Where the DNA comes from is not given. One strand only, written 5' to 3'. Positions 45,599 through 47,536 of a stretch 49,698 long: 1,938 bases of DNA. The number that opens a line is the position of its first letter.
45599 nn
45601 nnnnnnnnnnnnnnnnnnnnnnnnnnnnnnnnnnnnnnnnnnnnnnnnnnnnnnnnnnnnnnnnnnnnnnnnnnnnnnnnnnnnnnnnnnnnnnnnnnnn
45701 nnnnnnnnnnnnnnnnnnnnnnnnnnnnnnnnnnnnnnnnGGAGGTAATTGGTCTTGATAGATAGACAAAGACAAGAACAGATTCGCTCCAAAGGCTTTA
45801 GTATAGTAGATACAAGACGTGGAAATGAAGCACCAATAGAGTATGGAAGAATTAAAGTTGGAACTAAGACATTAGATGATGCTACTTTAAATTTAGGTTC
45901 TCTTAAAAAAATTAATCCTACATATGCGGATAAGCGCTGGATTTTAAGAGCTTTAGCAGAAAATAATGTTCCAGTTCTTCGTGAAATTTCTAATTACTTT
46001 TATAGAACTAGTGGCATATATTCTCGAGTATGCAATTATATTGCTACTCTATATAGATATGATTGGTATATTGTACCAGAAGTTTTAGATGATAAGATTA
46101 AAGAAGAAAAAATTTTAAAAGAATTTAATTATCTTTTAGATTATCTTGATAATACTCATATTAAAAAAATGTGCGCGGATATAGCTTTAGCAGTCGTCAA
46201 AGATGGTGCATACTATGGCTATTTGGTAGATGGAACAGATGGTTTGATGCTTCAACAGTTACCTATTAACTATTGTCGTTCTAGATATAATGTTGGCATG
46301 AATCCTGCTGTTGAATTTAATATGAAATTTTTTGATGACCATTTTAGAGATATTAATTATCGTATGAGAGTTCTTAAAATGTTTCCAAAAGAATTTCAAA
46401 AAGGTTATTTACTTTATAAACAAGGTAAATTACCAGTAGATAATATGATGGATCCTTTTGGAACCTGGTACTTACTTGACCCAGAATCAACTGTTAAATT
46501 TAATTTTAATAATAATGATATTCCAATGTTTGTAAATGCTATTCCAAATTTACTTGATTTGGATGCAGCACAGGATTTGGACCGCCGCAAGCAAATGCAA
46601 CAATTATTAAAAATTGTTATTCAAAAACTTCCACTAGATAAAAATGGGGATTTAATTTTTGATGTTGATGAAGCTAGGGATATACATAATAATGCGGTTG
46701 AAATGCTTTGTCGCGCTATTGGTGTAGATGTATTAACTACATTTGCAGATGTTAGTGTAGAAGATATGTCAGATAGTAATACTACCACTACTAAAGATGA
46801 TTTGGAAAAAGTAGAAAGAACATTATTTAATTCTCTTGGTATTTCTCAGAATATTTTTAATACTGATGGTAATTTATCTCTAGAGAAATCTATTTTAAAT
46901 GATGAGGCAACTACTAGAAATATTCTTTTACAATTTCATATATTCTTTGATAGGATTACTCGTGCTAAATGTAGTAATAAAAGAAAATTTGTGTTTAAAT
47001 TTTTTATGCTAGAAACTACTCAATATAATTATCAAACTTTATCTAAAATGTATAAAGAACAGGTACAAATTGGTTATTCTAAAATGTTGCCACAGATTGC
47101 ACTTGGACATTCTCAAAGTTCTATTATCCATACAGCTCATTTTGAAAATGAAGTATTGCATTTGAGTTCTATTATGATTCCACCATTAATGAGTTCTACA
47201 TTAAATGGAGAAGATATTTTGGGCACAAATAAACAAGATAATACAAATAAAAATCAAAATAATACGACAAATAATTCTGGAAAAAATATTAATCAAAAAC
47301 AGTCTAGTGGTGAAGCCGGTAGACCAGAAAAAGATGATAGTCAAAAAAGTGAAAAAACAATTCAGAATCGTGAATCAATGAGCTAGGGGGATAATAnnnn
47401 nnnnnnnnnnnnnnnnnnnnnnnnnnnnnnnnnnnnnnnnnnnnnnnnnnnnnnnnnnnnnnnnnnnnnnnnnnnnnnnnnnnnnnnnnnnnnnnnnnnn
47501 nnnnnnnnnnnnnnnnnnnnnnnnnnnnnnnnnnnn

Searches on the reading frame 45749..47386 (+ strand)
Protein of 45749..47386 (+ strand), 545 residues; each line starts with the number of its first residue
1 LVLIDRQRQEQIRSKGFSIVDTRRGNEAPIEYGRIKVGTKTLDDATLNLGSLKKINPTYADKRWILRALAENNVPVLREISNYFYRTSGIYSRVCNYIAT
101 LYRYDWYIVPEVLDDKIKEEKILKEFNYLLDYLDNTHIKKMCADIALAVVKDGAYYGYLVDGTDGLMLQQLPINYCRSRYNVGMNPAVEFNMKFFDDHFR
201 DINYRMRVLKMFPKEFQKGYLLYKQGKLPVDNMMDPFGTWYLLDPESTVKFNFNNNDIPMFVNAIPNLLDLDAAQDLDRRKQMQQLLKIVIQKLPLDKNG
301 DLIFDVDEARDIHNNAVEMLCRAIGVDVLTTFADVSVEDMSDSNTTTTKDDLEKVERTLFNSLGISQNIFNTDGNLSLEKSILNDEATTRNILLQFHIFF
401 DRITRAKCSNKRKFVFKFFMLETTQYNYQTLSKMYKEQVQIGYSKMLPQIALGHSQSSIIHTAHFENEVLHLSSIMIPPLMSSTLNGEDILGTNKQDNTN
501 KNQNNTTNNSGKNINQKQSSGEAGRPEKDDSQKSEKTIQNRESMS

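Call 8: search_protein_families(library=phrogs, proteins=[window:45749-47386:+])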
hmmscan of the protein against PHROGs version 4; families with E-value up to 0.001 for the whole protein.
window:45749-47386:+ (545 aa): 1 family
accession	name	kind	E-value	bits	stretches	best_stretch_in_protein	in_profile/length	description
phrog_2739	-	head and packaging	3.5e-80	271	1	61-543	51-495/501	portal protein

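Call 11: search_dna_similar(query=window:45749-47386:+, collection=phages, mode=protein, max_rows=12)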
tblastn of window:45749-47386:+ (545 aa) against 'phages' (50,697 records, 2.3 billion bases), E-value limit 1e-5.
Records with a match: 71; places in all: 71; records where one place covers at least 80% of the query: 48.
Best place of each record, by identity: <60% 71.
By first word of the organism name: Bacillus 36; Enterococcus 7; Clostridioides 6; Mammaliicoccus 4; Staphylococcus 4; Lactococcus 3; Bacteriophage 2; Brevibacillus 2; Clostridium 2; Thomasclavelia 2; and 3 more.
By host as written in the record: Bacillus anthracis Sterne 10; Bacillus cereus 7; Bacillus anthracis 7; - 4; Enterococcus faecium 4; Clostridioides difficile 3; Enterococcus faecalis 2; Brevibacillus laterosporus 2; and 24 more.
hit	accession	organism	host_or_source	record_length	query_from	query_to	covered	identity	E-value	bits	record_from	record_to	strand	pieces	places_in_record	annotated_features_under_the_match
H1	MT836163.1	Bacteriophage sp.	human fecal samples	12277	8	545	99%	55.0%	0e+0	574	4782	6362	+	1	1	record has no annotation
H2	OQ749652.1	Phage Phass-1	human gut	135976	29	543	94%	38.6%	4e-106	355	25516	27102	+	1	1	hypothetical protein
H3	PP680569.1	Enterococcus phage VRE9_3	Enterococcus faecium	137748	67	540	87%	29.1%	4e-48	185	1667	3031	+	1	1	portal protein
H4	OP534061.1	Enterococcus phage H1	Enterococcus faecium 374iF1 (22)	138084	67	540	87%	29.1%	4e-48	185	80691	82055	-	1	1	hypothetical protein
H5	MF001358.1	Enterococcus phage EF1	Enterococcus faecalis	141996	67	540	87%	29.1%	4e-48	185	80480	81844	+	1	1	hypothetical protein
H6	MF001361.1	Enterococcus phage EF5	Enterococcus faecalis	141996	67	540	87%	29.1%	4e-48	185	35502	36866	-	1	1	hypothetical protein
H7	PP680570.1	Enterococcus phage VRE9_4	Enterococcus faecium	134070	67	540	87%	29.1%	7e-48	185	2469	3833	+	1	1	portal protein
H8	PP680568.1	Enterococcus phage VRE9_2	Enterococcus faecium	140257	67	540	87%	28.9%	1e-47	184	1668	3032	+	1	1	portal protein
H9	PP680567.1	Enterococcus phage VRE9_1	Enterococcus faecium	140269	67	540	87%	28.9%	1e-47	184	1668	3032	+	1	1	portal protein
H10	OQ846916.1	Alicyclobacillus phage KKP_3916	Alicyclobacillus acidoterrestris strain ...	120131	77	545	86%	26.5%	6e-24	112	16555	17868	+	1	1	hypothetical protein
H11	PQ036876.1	Lactococcus phage PMBT69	Lactococcus lactis subsp. cremoris ...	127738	22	490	86%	25.8%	4e-20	100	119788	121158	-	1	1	hypothetical protein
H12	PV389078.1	Mammaliicoccus phage phi36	Mammaliicoccus sciuri Dog036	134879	71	545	87%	24.0%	1e-8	64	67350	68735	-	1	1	portal protein | hypothetical protein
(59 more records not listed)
